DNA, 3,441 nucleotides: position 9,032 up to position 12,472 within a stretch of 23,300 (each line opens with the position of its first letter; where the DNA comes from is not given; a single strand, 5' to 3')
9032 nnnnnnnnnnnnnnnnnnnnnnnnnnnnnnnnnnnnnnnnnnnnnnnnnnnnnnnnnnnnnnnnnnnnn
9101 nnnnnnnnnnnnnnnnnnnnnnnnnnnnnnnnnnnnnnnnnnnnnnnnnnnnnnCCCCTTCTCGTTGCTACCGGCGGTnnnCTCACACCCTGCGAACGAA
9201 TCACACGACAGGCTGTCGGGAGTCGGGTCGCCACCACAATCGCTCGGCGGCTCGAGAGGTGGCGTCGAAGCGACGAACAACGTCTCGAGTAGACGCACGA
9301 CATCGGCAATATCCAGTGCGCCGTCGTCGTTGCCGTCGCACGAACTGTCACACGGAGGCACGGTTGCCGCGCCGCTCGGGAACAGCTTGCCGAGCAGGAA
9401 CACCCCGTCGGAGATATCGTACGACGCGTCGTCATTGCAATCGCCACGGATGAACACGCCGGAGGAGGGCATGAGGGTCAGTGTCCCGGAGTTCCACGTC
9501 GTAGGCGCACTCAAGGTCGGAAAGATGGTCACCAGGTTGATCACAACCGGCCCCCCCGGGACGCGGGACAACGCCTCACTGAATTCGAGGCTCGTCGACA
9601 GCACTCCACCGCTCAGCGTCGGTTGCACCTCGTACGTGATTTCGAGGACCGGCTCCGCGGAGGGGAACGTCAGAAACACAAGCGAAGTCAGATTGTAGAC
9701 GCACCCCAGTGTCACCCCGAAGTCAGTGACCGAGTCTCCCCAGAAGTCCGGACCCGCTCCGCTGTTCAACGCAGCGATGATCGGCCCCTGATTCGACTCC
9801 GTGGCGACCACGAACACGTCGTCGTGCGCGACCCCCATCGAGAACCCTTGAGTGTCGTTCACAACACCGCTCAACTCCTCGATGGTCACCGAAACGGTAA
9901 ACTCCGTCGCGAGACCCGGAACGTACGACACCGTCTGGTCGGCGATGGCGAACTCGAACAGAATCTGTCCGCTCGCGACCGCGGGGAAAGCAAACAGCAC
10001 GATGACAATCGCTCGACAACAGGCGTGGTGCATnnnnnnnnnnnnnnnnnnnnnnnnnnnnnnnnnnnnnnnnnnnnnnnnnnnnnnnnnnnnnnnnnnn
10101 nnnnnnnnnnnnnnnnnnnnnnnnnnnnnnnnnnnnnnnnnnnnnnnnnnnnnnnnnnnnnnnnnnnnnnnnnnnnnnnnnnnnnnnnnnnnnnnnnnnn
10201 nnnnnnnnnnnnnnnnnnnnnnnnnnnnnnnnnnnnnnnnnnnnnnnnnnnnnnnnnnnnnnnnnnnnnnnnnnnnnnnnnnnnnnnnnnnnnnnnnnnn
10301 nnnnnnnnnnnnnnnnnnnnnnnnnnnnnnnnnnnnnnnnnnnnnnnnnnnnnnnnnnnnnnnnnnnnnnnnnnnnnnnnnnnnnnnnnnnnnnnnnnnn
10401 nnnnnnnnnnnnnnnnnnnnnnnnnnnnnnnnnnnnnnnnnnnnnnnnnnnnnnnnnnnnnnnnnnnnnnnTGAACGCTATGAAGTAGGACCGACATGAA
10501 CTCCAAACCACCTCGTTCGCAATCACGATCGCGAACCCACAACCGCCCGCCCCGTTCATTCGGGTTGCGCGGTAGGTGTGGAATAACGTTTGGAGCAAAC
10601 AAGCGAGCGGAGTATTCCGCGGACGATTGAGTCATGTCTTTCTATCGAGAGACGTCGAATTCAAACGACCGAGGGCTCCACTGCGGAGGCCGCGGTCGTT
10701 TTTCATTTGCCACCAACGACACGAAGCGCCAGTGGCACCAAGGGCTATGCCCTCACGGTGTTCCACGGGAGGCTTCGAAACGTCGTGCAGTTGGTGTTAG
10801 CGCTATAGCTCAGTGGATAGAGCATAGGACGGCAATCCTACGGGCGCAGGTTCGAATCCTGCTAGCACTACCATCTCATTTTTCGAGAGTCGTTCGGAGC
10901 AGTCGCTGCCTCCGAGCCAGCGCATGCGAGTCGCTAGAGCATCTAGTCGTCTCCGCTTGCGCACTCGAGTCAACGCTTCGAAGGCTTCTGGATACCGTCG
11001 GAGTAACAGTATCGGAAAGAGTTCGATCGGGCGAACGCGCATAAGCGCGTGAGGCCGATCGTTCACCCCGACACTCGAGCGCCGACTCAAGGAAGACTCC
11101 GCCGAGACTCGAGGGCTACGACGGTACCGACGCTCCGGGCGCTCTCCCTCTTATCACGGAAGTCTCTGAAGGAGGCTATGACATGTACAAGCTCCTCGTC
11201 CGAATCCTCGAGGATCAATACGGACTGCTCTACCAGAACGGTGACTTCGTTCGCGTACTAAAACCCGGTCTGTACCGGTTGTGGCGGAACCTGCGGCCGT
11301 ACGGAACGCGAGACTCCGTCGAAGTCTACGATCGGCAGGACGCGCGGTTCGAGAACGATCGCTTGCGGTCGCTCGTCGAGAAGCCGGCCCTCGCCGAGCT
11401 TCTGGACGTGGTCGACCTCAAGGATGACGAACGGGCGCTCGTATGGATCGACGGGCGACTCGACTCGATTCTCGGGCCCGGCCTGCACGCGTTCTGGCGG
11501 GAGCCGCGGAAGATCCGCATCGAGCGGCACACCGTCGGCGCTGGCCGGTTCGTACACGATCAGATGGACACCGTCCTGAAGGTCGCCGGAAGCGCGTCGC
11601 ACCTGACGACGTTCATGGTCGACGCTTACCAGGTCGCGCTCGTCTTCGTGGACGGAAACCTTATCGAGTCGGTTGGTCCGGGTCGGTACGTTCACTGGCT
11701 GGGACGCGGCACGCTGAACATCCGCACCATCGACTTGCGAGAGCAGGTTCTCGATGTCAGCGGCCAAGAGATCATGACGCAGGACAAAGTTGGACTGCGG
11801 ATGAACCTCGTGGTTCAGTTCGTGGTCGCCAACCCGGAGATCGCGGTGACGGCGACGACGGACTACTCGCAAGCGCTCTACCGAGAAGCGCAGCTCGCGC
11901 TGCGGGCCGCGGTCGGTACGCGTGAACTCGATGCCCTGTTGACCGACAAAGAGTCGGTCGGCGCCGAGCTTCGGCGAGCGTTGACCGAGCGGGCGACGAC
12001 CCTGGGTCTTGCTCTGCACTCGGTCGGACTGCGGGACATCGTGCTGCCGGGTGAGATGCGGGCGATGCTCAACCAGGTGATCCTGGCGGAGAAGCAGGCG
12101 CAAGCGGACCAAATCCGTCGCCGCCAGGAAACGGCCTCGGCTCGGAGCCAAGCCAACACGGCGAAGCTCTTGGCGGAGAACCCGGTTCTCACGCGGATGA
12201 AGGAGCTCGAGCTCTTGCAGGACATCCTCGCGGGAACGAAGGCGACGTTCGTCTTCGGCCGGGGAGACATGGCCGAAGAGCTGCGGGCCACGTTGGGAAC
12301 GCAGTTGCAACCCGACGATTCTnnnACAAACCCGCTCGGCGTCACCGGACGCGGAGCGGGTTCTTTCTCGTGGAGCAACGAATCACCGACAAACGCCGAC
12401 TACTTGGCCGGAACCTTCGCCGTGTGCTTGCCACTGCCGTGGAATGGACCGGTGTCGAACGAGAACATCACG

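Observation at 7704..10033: Three unrelated secreted proteins share one C-terminal dockerin-type double repeat plus a conserved three-Cys tail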

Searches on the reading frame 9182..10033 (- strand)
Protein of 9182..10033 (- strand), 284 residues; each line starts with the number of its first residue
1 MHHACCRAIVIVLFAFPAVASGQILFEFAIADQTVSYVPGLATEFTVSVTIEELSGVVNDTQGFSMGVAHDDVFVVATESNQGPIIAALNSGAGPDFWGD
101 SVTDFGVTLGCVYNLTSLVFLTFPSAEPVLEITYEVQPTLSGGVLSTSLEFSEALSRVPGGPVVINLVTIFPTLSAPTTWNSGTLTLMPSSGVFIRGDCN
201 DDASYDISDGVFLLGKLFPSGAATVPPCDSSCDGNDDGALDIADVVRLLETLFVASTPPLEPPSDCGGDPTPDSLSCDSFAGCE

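Call 8: search_protein_families(library=pfam, proteins=[window:9182-10033:-], max_evalue=1)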
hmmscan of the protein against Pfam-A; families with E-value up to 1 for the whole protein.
window:9182-10033:- (284 aa): 0 families

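Call 9: search_protein_families(library=ncbifam, proteins=[window:9182-10033:-], max_evalue=1)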
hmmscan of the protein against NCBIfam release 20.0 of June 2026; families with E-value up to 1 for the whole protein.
window:9182-10033:- (284 aa): 0 families

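Call 40: search_solved_structures(query=A2, max_evalue=1, show_alignments=1)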
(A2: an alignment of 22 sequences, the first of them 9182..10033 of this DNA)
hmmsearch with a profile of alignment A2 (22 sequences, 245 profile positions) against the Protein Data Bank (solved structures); distinct sequences matched with E-value up to 1: 66 (the best 60 are shown).
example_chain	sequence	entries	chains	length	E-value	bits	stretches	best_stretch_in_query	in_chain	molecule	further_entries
2vn5_A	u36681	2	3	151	1.9e-08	37.6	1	3-137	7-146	SCAFFOLDING PROTEIN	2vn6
3l8q_A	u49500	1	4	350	3.5e-08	36.6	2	5-126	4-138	Cellulosomal scaffoldin adaptor protein B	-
1g1k_A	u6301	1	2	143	4.8e-08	36.2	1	9-137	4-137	SCAFFOLDING PROTEIN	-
2y3n_B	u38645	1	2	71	5.8e-07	32.7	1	159-213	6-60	CELLULOSOMAL FAMILY-48 PROCESSIVE GLYCOSIDE HYDROLASE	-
4uyp_A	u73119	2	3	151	9.5e-07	32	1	9-112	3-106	Cellulosomal scaffoldin anchoring protein C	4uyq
3kcp_A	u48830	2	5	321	7.7e-05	25.7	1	3-85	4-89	Cellulosomal-scaffolding protein A | Cellulosome anchoring protein cohesin region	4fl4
1qzn_A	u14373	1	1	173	0.00018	24.5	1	4-126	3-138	cellulosomal scaffoldin adaptor protein B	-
5lxv_A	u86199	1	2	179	0.00019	24.5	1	6-63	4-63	Scaffoldin C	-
3f2l_A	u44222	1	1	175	0.0002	24.3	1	5-126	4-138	Cellulosomal scaffoldin adaptor protein B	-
3bwz_A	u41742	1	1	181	0.00022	24.2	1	5-127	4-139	Cellulosomal scaffoldin adaptor protein B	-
1zv9_A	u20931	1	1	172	0.00022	24.2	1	5-126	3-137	Cellulosomal scaffoldin adaptor protein B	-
6kg8_A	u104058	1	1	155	0.00023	24.2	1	3-75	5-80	Probably cellulosomal scaffolding protein, secreted cellulose-binding and cohesin domain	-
10uy_A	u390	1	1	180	0.00025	24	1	22-151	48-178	Cohesin domain number 4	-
2mte_A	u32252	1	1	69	0.00025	24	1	160-218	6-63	Cellulose 1,4-beta-cellobiosidase (reducing end) CelS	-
6kgc_A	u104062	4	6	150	0.00027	23.9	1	3-75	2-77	Probably cellulosomal scaffolding protein, secreted cellulose-binding and cohesin domain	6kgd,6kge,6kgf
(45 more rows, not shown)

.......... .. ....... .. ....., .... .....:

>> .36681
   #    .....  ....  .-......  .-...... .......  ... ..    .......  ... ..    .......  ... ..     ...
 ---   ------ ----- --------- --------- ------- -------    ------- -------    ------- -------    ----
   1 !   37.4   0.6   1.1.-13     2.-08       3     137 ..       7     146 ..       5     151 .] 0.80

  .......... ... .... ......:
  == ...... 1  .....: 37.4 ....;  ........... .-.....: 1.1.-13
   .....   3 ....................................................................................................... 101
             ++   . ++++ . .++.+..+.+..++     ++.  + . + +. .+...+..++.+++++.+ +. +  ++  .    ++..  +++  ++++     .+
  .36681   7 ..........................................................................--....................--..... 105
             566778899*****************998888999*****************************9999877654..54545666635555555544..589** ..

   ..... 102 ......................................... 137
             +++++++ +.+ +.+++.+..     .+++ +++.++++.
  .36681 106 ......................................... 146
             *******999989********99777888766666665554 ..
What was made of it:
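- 9464..9967 (-): Cohesin-like beta-sandwich domain of protein 3 (residues about 23-190); candidate receptor for the modules. The family profile hits PDB cohesins, 2vn5_A at E 1.9e-8 (call 40).
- On Cohesin (Pfam PF00963), for the N-domain of protein 3: The family profile hits 2vn5_A at E 1.9e-8 (call 40).
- With a family alignment the hit improves to E 5.8e-7 (call 40).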

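Call 47: predict_structure(alignment_id=A2)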
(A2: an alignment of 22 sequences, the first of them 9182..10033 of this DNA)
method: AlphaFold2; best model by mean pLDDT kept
length: 284 residues; sequences in the alignment: 22
mean_pLDDT: 81.8   pTM: 0.75
mean pLDDT of the five models: 81.8, 80.1, 79.8, 79.2, 78.9
residues with pLDDT >= 90: 101; 70-90: 129; 50-70: 41; < 50: 13
segments of 3 or more residues with pLDDT < 50: 7-14
pLDDT, mean of each block of 10 residues (from residue 1): 48 48 82 81 91 84 92 95 90 90 92 78 79 93 88 72 80 84 89 85 88 82 74 91 93 81 67 80 65
secondary structure, 60 per line:
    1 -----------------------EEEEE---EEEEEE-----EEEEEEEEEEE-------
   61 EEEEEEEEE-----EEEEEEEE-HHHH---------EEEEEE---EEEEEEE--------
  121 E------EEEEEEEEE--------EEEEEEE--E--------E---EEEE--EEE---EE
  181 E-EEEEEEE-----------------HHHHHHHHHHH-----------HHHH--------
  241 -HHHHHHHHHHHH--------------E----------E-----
elements in order: E24-28 E32-37 E43-53 E61-69 E75-82 H84-87 E97-102 E106-112 E128-136 E145-151 E167-170 E173-175 E179-181 E183-189 H207-217 H229-232 H242-253

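Call 51: fold_search(model_id=the predicted structure, library=pdb)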
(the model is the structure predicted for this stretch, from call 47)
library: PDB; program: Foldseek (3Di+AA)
matches with E <= 10: 1866; with E <= 0.001: 77
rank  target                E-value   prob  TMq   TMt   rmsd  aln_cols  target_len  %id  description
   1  5lxv_C                1.5e-09  1.00  0.43  0.66   5.1       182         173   10  Crystal structure of Ruminococcus flavefaciens scaffoldin C cohesin in complex with a dockerin from an uncharacterized (released 2016-10-19)
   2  5lxv_A                1.9e-09  1.00  0.42  0.65   5.1       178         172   10  Crystal structure of Ruminococcus flavefaciens scaffoldin C cohesin in complex with a dockerin from an uncharacterized (released 2016-10-19)
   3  4dh2_C                2.7e-08  1.00  0.44  0.76   3.7       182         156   13  Crystal structure of Coh-OlpC(Cthe_0452)-Doc435(Cthe_0435) complex: A novel type I Cohesin-Dockerin complex from Clost (released 2012-11-28)
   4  6kge_A                9.3e-08  1.00  0.41  0.76   4.0       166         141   12  Crystal structure of CaDoc0917(R16D)-CaCohA2 complex at pH 5.5 (released 2020-07-08)
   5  2vn6_A                9.8e-08  1.00  0.41  0.71   3.8       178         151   13  The Clostridium cellulolyticum dockerin displays a dual binding mode for its cohesin partner (released 2008-05-13)
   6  6kgf_A                1.1e-07  1.00  0.40  0.73   4.2       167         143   12  Crystal structure of CaDoc0917(R16D)-CaCohA2 complex at pH 8.2 (released 2020-07-08)
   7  5nrk_A                1.3e-07  1.00  0.41  0.75   3.7       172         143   12  Crystal structure of the sixth cohesin from Acetivibrio cellulolyticus' scaffoldin B in complex with Cel5 dockerin S15 (released 2018-01-31)
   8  6kgf_C                1.3e-07  1.00  0.40  0.71   4.5       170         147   13  Crystal structure of CaDoc0917(R16D)-CaCohA2 complex at pH 8.2 (released 2020-07-08)
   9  5nrm_A                1.3e-07  1.00  0.39  0.71   4.0       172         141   13  Crystal structure of the sixth cohesin from Acetivibrio cellulolyticus' scaffoldin B in complex with Cel5 dockerin S51 (released 2018-01-31)
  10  1g1k_A                1.6e-07  1.00  0.42  0.79   3.5       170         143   14  COHESIN MODULE FROM THE CELLULOSOME OF CLOSTRIDIUM CELLULOLYTICUM (released 2000-11-22)
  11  4dh2_A                1.9e-07  1.00  0.44  0.75   3.7       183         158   13  Crystal structure of Coh-OlpC(Cthe_0452)-Doc435(Cthe_0435) complex: A novel type I Cohesin-Dockerin complex from Clost (released 2012-11-28)
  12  2vn5_C                1.9e-07  1.00  0.42  0.74   3.4       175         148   14  The Clostridium cellulolyticum dockerin displays a dual binding mode for its cohesin partner (released 2008-05-20)
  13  6kgc_A                1.9e-07  1.00  0.41  0.75   3.8       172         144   11  Crystal structure of CaDoc0917(R49D)-CaCohA2 complex at pH 5.4 (released 2020-07-08)
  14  4ums                  3.8e-07  1.00  0.41  0.70   3.9       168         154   11  The crystal structure of the seventh ScaB type I cohesin from Pseudobacteroides cellulosolvens (released 2015-05-06)
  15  2vn5_A                4.1e-07  1.00  0.42  0.79   3.1       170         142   14  The Clostridium cellulolyticum dockerin displays a dual binding mode for its cohesin partner (released 2008-05-20)
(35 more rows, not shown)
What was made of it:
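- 9464..9967 (-): The top 47 Foldseek PDB hits are all cohesins, TM up to 0.79 (call 51)
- On Cohesin (Pfam PF00963), for the N-domain of protein 3: The top 47 Foldseek PDB hits are all cohesins (5lxv_C E 1.5e-9; 1g1k_A TM 0.79) (call 51).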

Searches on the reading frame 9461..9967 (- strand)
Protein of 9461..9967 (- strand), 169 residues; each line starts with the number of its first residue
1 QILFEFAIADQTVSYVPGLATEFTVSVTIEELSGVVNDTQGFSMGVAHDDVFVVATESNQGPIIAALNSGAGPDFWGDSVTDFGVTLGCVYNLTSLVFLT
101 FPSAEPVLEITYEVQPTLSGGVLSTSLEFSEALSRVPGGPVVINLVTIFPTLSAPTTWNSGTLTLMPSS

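Call 31: find_homologous_proteins(query=window:9461-9967:-, max_evalue=0.001)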
Query seq(169 aa) (169 aa): 1 proteins with E <= 0.001 among 132 candidates.
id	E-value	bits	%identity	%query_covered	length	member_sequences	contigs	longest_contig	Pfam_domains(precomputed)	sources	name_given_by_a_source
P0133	2.6e-101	354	100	100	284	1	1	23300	-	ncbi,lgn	-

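Call 32: search_solved_structures(query=window:9461-9967:-, max_evalue=10, show_alignments=2)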
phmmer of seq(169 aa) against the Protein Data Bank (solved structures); distinct sequences matched with E-value up to 10: 0.
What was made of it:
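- Tried and rejected: A word-index search with protein 3's N-domain found only the protein itself (call 31), and phmmer against PDB found nothing (call 32).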

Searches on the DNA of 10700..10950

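Call 97: search_rna_families(source=window, start=10700, end=10950, threshold=gathering, show_alignments=1)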
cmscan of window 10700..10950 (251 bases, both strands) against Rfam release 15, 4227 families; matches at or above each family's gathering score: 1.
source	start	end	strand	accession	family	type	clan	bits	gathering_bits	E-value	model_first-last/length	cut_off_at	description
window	10799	10870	+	RF00005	tRNA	Gene; tRNA;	CL00001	59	29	1.3e-12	1-71/71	no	tRNA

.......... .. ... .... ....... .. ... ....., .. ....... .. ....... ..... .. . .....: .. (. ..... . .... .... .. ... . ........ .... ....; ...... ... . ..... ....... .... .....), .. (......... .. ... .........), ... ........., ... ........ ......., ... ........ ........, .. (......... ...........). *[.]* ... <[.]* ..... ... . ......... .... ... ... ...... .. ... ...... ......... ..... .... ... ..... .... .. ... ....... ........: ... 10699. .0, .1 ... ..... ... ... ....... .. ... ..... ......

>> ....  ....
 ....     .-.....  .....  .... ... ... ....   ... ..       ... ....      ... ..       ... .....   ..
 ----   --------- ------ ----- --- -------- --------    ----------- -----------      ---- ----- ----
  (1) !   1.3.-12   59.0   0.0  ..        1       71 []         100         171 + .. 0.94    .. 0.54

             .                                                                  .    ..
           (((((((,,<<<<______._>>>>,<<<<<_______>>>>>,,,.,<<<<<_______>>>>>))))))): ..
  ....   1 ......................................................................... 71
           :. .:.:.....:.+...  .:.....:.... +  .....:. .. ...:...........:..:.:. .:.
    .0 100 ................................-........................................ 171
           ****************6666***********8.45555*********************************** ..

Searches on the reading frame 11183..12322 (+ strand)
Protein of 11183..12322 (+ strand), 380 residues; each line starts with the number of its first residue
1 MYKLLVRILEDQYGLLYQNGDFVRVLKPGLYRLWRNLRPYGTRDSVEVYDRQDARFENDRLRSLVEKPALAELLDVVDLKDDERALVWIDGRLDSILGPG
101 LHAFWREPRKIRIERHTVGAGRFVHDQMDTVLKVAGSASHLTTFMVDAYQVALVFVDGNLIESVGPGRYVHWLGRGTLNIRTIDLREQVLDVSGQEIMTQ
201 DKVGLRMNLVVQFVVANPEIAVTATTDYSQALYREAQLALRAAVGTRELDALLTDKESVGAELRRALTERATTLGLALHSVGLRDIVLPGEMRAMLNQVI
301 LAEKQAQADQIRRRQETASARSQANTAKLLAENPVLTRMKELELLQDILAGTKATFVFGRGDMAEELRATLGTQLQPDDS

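Call 60: search_protein_families(library=pfam, proteins=[window:11183-12322:+], max_evalue=0.01)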
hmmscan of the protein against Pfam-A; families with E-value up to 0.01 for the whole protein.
window:11183-12322:+ (380 aa): 2 families
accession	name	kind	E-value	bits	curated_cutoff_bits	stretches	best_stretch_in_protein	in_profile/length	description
PF01145.31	Band_7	-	5.4e-32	111.7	23.6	1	145-316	2-175/176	SPFH domain / Band 7 family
PF13421.11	Band_7_1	-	0.0031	17.6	24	0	226-298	131-205/211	SPFH domain-Band 7 family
